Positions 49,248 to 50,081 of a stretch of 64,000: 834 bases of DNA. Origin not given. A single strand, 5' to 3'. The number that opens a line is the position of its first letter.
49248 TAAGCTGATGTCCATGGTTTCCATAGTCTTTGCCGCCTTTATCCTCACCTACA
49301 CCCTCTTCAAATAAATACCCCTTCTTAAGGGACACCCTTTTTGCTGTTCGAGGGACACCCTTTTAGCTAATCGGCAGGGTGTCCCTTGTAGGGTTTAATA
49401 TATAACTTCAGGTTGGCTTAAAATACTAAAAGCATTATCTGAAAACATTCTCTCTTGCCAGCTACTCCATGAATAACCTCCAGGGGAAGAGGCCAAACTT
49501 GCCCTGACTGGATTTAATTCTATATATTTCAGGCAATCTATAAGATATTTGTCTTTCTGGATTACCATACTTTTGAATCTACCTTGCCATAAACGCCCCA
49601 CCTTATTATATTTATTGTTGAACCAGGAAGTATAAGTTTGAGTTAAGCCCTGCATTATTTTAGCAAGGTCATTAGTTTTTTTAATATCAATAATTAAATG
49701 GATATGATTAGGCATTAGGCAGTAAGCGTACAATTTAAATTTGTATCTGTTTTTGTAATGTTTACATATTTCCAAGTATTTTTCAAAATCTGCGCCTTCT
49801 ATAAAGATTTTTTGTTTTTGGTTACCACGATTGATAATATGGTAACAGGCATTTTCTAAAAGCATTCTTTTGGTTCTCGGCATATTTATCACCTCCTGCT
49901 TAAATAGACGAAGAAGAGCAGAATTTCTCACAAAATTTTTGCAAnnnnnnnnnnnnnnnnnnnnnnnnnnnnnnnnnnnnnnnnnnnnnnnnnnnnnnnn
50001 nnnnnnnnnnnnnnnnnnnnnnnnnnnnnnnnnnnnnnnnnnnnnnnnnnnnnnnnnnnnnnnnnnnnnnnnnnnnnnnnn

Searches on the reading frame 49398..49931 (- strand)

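Call 82: search_protein_families(library=pfam, proteins=[window:49398-49931:-], max_evalue=0.001)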
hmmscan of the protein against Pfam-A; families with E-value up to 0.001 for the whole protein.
window:49398-49931:- (178 aa): 1 family
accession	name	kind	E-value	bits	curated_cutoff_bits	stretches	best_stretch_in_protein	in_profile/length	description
PF01797.21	Y1_Tnp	-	2.6e-20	73.2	23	1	27-138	4-119/121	Transposase IS200 like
